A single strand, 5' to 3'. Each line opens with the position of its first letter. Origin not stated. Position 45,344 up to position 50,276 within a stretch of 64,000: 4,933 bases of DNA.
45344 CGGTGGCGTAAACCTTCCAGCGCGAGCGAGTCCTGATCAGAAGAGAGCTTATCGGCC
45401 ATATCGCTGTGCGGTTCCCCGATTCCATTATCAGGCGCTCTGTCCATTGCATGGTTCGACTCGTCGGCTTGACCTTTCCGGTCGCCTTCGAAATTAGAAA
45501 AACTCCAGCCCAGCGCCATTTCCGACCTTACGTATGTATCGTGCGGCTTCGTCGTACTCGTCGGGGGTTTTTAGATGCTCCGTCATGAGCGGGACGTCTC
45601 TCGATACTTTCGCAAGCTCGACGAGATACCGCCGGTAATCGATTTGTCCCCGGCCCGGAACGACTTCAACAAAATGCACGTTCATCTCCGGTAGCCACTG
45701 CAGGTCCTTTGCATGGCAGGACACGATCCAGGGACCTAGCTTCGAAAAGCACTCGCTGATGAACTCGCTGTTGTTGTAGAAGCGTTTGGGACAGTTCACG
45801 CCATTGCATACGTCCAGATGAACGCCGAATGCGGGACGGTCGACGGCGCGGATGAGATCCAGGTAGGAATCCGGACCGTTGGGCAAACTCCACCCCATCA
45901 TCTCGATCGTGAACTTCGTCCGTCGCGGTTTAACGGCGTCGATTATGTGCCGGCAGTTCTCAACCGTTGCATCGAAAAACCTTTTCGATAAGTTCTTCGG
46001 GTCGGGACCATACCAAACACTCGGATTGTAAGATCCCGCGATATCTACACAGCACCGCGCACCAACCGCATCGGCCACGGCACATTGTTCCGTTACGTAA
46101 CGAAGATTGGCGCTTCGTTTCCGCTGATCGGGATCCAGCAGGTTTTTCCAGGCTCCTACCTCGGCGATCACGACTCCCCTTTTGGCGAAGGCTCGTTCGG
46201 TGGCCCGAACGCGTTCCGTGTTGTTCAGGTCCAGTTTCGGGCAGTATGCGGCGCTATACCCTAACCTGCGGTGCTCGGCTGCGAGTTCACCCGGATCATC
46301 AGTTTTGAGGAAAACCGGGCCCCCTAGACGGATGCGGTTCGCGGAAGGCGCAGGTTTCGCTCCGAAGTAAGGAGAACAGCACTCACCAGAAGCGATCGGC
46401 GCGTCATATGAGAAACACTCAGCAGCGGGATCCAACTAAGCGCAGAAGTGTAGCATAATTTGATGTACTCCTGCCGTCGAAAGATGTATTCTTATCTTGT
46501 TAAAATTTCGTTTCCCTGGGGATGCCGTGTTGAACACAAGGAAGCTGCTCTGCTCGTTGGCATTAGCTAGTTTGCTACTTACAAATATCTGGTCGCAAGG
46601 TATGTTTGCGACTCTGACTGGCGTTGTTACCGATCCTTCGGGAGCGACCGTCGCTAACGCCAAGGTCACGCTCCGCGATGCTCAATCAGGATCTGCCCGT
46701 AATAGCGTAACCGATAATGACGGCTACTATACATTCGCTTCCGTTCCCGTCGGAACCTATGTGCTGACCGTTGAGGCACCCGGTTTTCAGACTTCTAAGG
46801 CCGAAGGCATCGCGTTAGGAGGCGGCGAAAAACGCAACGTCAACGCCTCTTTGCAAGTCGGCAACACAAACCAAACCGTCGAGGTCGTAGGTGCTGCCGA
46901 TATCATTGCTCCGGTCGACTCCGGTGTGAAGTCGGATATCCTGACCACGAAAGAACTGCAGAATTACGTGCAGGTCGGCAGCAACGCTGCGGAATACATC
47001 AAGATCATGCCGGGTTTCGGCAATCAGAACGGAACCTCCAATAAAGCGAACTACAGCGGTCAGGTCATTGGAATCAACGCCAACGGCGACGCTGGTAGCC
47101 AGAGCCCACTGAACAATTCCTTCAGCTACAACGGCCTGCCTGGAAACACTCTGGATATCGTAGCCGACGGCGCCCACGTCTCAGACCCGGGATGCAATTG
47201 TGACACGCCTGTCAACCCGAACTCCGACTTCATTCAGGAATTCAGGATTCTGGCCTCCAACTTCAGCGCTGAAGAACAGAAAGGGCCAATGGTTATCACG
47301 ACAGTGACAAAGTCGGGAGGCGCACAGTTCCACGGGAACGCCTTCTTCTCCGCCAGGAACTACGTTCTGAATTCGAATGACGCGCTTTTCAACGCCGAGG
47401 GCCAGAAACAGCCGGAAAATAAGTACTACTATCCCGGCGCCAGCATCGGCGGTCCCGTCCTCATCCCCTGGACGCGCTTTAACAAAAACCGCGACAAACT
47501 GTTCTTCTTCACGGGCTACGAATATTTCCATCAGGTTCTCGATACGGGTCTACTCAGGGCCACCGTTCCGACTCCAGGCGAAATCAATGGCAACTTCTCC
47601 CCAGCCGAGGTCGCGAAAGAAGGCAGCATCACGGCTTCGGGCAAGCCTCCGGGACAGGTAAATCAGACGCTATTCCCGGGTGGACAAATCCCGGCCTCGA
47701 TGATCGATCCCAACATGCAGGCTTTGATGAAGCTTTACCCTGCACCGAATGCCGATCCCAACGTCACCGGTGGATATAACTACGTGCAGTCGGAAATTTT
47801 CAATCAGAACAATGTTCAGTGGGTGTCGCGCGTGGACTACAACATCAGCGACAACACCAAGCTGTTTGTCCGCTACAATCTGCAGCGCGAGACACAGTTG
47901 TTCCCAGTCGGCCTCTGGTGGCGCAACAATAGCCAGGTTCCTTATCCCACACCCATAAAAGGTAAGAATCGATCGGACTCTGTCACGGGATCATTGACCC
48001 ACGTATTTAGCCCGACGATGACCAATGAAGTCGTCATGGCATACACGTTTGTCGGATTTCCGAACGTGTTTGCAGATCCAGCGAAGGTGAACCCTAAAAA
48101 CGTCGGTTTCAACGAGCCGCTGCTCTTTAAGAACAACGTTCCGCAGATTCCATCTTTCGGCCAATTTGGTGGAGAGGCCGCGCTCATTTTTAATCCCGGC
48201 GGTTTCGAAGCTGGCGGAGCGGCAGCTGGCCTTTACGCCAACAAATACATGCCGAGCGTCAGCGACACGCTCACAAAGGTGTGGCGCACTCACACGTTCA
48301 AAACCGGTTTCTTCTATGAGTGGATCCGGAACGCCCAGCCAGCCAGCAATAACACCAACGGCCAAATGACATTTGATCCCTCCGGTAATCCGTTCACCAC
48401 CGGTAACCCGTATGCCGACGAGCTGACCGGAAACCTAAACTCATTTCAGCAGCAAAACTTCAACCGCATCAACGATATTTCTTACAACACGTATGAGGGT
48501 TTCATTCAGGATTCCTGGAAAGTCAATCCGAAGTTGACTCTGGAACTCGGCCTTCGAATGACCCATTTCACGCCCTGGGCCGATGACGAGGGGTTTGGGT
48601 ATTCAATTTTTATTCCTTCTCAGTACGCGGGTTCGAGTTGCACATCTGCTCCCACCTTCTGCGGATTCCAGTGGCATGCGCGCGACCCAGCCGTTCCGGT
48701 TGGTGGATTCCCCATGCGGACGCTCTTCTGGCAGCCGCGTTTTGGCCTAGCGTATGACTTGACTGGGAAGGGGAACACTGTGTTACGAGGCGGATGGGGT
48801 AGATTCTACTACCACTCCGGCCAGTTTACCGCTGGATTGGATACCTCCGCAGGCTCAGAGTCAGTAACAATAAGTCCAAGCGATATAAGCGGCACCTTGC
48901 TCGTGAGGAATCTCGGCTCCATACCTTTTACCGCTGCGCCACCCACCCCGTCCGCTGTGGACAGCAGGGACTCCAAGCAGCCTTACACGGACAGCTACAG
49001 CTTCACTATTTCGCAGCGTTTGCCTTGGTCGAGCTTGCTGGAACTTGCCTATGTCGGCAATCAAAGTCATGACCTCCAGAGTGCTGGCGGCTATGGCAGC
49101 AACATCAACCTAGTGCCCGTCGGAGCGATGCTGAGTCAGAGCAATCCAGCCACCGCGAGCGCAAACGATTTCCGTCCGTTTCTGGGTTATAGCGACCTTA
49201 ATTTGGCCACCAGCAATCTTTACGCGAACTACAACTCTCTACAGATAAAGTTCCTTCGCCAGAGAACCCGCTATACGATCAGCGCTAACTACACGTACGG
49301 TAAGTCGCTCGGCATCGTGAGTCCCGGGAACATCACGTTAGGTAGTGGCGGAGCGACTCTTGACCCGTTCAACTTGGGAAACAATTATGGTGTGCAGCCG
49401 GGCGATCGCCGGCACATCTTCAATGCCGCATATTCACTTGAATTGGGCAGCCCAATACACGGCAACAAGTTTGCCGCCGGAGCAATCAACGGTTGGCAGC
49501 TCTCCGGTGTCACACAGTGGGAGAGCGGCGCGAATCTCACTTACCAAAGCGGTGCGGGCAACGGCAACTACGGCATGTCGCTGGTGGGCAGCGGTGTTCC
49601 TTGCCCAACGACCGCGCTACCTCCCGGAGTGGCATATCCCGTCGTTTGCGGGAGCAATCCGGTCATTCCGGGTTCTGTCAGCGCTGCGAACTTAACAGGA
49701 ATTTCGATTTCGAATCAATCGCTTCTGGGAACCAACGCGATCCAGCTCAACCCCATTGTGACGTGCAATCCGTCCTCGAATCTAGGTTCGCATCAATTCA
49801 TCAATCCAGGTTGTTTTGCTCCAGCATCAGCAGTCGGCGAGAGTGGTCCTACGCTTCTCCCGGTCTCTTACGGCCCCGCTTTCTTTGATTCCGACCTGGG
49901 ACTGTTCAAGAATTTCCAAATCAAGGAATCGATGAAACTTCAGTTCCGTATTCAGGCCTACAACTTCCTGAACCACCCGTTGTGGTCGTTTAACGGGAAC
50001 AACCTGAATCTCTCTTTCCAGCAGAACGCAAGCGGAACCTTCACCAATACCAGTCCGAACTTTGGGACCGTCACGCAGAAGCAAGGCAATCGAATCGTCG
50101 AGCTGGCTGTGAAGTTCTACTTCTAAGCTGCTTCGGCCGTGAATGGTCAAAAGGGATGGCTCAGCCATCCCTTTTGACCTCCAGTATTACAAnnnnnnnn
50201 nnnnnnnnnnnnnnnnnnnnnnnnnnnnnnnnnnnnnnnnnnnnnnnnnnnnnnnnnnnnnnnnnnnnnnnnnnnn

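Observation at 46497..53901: Four-gene secreted module: TBDR-like barrel, TPR-deiodinase-fold redoxin, TPR paralog, heptahaem cytochrome c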

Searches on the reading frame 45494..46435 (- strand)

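Call 4: search_protein_families(library=pfam, proteins=[window:45494-46435:-], max_evalue=0.01)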
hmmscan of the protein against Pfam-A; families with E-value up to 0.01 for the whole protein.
window:45494-46435:- (313 aa): 1 family
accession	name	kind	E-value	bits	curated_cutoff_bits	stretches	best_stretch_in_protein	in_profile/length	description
PF01261.30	AP_endonuc_2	-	8.7e-19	68.6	31.1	1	74-303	28-248/249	Xylose isomerase-like TIM barrel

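Call 5: search_protein_families(library=ncbifam, proteins=[window:45494-46435:-], max_evalue=0.01)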
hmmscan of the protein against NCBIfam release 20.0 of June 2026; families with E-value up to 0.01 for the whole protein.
window:45494-46435:- (313 aa): 3 families
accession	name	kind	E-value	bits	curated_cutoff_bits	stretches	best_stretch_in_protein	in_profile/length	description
NF009689.0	PRK13210.1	subfamily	8e-07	28.5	200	1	102-291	85-260/286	L-ribulose-5-phosphate 3-epimerase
NF009688.0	PRK13209.1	subfamily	1.5e-05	24.1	317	1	103-288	90-255/286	L-ribulose-5-phosphate 3-epimerase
TIGR00542.1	hxl6Piso_put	equivalog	0.00038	19.9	272.15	1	105-289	87-251/279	L-ribulose-5-phosphate 3-epimerase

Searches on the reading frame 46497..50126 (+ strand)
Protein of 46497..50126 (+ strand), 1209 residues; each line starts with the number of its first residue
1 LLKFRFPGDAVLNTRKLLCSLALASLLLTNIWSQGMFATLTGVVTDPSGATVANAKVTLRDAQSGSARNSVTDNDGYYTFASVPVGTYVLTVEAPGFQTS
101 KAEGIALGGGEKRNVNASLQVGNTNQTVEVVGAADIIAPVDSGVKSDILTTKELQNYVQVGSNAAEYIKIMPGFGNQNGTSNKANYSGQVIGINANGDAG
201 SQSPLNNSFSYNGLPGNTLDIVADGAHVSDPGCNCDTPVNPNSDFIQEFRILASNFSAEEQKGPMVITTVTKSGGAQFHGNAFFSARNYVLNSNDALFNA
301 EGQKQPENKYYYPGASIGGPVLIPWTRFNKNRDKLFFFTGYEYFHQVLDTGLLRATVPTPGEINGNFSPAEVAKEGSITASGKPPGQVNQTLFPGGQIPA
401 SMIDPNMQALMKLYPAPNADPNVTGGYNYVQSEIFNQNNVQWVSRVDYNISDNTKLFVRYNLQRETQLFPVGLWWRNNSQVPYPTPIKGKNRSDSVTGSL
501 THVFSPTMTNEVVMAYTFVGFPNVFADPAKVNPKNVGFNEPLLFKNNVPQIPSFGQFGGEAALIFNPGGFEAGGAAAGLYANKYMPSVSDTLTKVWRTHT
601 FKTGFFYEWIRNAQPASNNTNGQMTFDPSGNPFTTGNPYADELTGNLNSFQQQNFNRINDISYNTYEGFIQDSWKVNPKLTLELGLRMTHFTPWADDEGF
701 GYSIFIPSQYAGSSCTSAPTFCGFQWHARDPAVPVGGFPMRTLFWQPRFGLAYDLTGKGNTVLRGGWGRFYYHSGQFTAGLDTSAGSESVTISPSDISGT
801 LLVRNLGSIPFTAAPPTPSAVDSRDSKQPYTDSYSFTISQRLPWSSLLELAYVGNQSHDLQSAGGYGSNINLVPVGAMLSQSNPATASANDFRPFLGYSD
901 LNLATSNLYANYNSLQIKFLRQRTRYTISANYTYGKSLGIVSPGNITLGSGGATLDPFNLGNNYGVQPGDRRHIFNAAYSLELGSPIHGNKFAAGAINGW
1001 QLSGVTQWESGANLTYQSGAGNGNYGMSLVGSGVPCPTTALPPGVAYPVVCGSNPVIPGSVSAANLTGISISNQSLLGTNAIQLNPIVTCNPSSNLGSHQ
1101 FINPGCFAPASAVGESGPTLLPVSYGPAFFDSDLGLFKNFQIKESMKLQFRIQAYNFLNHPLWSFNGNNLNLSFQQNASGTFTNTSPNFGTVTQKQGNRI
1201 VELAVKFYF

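Call 4: search_protein_families(library=pfam, proteins=[window:46497-50126:+], max_evalue=0.01)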
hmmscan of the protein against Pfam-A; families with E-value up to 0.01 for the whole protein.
window:46497-50126:+ (1209 aa): 7 families
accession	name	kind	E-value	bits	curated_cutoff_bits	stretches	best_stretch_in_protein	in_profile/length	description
PF25183.1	OMP_b-brl_4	-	9e-147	491.2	30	1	270-1201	1-837/838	Outer membrane beta barrel domain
PF13620.12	CarboxypepD_reg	-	1.1e-21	77.4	32.3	1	39-120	1-82/82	Carboxypeptidase regulatory-like domain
PF13715.12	CarbopepD_reg_2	-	1.3e-07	32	32.2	1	41-121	2-78/88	CarboxypepD_reg-like domain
PF17210.9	SdrD_B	-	3.9e-06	27.5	29.7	1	46-126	18-96/112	SdrD B-like domain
PF09430.16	EMC7_beta-sandw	-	0.00039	21.1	26.6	1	50-98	5-51/122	ER membrane protein complex subunit 7, beta-sandwich domain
PF17802.7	SpaA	-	0.0018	18.8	23.1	1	49-91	13-57/91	Prealbumin-like fold domain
PF02369.22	Big_1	-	0.0045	17.5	34.9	1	38-93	19-79/93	Bacterial Ig-like domain (group 1)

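Call 5: search_protein_families(library=ncbifam, proteins=[window:46497-50126:+], max_evalue=0.01)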
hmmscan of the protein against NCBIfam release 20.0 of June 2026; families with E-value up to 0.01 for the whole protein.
window:46497-50126:+ (1209 aa): 2 families
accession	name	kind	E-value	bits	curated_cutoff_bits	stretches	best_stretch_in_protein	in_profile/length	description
NF052345.1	S_layer_anammox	exception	5.2e-07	27.4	1400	1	38-141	1313-1413/1596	Kustd1514 family S-layer glycoprotein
NF049945.1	TonB_dep_FCYXU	equivalog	0.00084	18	825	1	660-695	377-412/697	TonB-dependent receptor, FCYXU motif-type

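Call 38: search_solved_structures(query=window:46497-50123:+, max_evalue=1, show_alignments=0)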
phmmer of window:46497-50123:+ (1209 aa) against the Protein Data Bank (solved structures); distinct sequences matched with E-value up to 1: 2.
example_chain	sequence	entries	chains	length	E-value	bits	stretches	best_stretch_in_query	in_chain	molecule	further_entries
4u3s_B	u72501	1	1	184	0.21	12.6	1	44-117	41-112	Cellulosomal scaffoldin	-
4wi0_B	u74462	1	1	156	0.24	12.5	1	46-117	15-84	Cellulosomal scaffoldin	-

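Call 68: find_homologous_proteins(query=window:46497-50123:+, max_evalue=1e-30)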
Query window:46497-50123:+ (1209 aa): 2736 proteins with E <= 1e-30 among 8000 candidates; the best 120 are listed.
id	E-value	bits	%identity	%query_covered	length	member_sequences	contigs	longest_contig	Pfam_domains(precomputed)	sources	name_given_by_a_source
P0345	0.0e+0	2485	90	99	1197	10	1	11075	PF13715.13,PF25183.2,PF13620.13,PF17210.10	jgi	jgi:Carboxypeptidase regulatory-like domain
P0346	0.0e+0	2450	88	99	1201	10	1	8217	PF13715.13,PF25183.2,PF13620.13,PF17210.10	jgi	jgi:Carboxypeptidase regulatory-like domain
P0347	0.0e+0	2384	85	99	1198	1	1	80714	PF13715.13,PF25183.2,PF13620.13,PF17210.10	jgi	jgi:hypothetical protein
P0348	0.0e+0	2375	86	99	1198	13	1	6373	PF13715.13,PF25183.2,PF13620.13,PF17210.10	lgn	-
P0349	0.0e+0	2374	86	98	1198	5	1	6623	PF13715.13,PF25183.2,PF13620.13,PF17210.10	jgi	jgi:hypothetical protein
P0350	0.0e+0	2359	86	97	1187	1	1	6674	PF13715.13,PF25183.2,PF13620.13,PF17210.10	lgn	-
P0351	0.0e+0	2328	83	99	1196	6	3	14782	PF13715.13,PF25183.2,PF13620.13,PF17210.10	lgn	-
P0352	0.0e+0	2318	84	99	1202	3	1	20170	PF13715.13,PF25183.2,PF13620.13,PF17210.10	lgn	-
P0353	0.0e+0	2307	83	99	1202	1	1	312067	PF13715.13,PF25183.2,PF13620.13,PF17210.10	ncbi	-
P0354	0.0e+0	2296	83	99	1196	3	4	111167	PF13715.13,PF25183.2,PF13620.13,PF17210.10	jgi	jgi:hypothetical protein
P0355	0.0e+0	2292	82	99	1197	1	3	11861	PF13715.13,PF25183.2,PF13620.13,PF17210.10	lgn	-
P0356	0.0e+0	2277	82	100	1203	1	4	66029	PF13715.13,PF25183.2,PF13620.13,PF17210.10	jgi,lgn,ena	-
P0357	0.0e+0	2274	81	99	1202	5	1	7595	PF25183.2,PF13620.13,PF17210.10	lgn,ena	-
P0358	0.0e+0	2258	82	99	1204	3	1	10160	PF13715.13,PF25183.2,PF13620.13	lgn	-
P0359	0.0e+0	2239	81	99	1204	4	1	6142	PF13715.13,PF25183.2,PF13620.13,PF17210.10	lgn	-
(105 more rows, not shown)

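Call 92: predict_structure(alignment_id=A3)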
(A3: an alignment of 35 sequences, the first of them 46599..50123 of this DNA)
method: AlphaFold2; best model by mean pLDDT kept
length: 1175 residues; sequences in the alignment: 35
mean_pLDDT: 53.8   pTM: 0.42
mean pLDDT of the five models: 53.8, 53.6, 51.6, 45.3, 41.3
residues with pLDDT >= 90: 11; 70-90: 294; 50-70: 334; < 50: 536
segments of 3 or more residues with pLDDT < 50: 75-78, 88-263, 271-295, 298-316, 399-428, 430-469, 471-477, 488-496, 523-525, 532-549, 579-584, 622-625, 663-670, 682-685, 692-707, 739-752, 781-792, 826-842, 864-877, 902-937, 953-964, 977-990, 1085-1096, 1107-1114, 1122-1128
pLDDT, mean of each block of 10 residues (from residue 1): 63 64 82 80 75 80 69 55 54 24 40 32 26 21 22 21 21 21 21 20 21 25 29 22 25 30 50 42 43 48 44 49 85 88 72 83 88 84 78 68 45 40 47 41 32 38 49 47 48 51 76 62 53 36 38 56 62 58 59 80 88 82 51 68 72 64 47 58 51 40 44 73 70 61 35 69 85 76 45 57 71 69 48 32 59 59 42 44 68 65 37 24 26 41 61 47 52 50 31 74 64 68 75 74 59 70 71 75 51 47 51 49 48 67 83 72 50 48
secondary structure, 60 per line:
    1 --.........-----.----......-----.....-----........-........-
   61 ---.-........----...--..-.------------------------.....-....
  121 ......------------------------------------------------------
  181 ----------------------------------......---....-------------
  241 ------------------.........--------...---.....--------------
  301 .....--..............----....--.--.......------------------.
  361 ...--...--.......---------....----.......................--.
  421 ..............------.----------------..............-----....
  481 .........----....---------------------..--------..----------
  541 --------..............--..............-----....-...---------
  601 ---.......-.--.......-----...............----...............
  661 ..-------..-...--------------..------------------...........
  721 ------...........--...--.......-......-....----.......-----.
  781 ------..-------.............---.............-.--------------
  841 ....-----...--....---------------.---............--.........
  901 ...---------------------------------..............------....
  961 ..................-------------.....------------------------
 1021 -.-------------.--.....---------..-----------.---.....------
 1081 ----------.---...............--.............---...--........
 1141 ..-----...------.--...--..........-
elements in order (helices of 4 or more, strands of 3 or more residues): E3-11 E22-27 E33-37 E43-50 E52-59 E66-73 E78-80 E111-115 H117-126 E215-220 H224-227 H259-267 E276-278 E282-286 E301-305 E308-321 H326-329 H335-341 H371-377 H387-390 E395-417 E420-434 E458-471 E477-489 H494-497 E549-562 E565-578 H584-587 E589-591 H604-610 E615-621 E627-641 E646-662 E710-720 E727-737 H745-751 E753-758 H760-763 H769-774 E796-808 E812-824 H841-844 H855-858 E878-889 E892-903 E937-950 H957-962 E963-978 E992-996 H1039-1043 E1095-1109 E1112-1124 E1128-1130 H1133-1136 E1137-1142 E1148-1150 E1160-1162 E1165-1174

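Call 94: fold_search(model_id=the predicted structure, library=pdb)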
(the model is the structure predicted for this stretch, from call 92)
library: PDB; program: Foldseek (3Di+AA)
matches with E <= 10: 856; with E <= 0.001: 185
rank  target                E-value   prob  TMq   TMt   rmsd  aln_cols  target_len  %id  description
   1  4zgv_A                2.2e-10  1.00  0.28  0.38  13.6      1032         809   10  The Crystal Structure of the Ferredoxin Receptor FusA from Pectobacterium atrosepticum SCRI1043 (released 2016-08-31)
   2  9c4o                  3.0e-09  1.00  0.23  0.38  12.6       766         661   10  Cryo-EM structure of PqqU with ligand PQQ (released 2024-06-19)
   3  6ofr                  5.1e-09  1.00  0.27  0.39  12.8       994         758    8  The crystal structure of the outer membrane transporter YddB from Escherichia coli (released 2019-10-02)
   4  9a36_MODEL_1_A        8.6e-09  1.00  0.22  0.36  22.1       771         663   12  Model of E. coli CirA by in-cell photo-crosslinking MS and deep learning (released 2023-02-24)
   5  9nn6_A                8.6e-09  1.00  0.20  0.34  13.7       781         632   10  E. coli Cir in Complex with the RBD of Microcin V (released 2025-09-24)
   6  2hdi_A                1.2e-08  1.00  0.21  0.37  15.8       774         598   10  Crystal structure of the Colicin I receptor Cir from E.coli in complex with receptor binding domain of Colicin Ia. (released 2007-05-08)
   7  5fr8_A                1.6e-08  1.00  0.26  0.40  12.1       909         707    8  Crystal structure of the siderophore receptor PirA from Acinetobacter baumannii (released 2016-05-11)
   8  9oaa_T                1.6e-08  1.00  0.26  0.33  15.5      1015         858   10  The structure of TdfH from Neisseria gonorrhoeae (released 2026-01-21)
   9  5out                  2.2e-08  1.00  0.26  0.40  13.3       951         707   10  CRYSTAL STRUCTURE OF THE FERRIC ENTEROBACTIN RECEPTOR (PFEA) MUTANT (G324V) FROM PSEUDOMONAS AERUGINOSA (released 2018-09-05)
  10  5fok_A                3.0e-08  1.00  0.20  0.33  15.5       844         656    9  Crystal structure of the siderophore receptor PiuA from Pseudomonas aeruginosa (released 2016-05-11)
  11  1by3                  4.3e-08  1.00  0.19  0.27  16.8       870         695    8  FHUA FROM E. COLI (released 1999-01-13)
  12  6i2j                  4.8e-08  1.00  0.26  0.40  13.7       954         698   11  Crystal structure of the ferric enterobactin receptor mutant (Q482A) from Pseudomonas aeruginosa (PfeA) in complex with  (released 2019-01-16)
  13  9a2z_MODEL_1_A        5.1e-08  1.00  0.23  0.33  14.4       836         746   10  Model of E. coli FepA by in-cell photo-crosslinking MS and deep learning (released 2023-02-24)
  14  5nc4                  5.3e-08  1.00  0.25  0.40  14.6       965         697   10  Crystal structure of the ferric enterobactin receptor (PfeA) in complex with protochelin from Pseudomonas aeruginosa (released 2018-03-21)
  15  5m9b                  5.9e-08  1.00  0.26  0.40  13.5       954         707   10  Crystal structure of the ferric enterobactin receptor (PfeA) from Pseudomonas aeruginosa (released 2018-02-21)
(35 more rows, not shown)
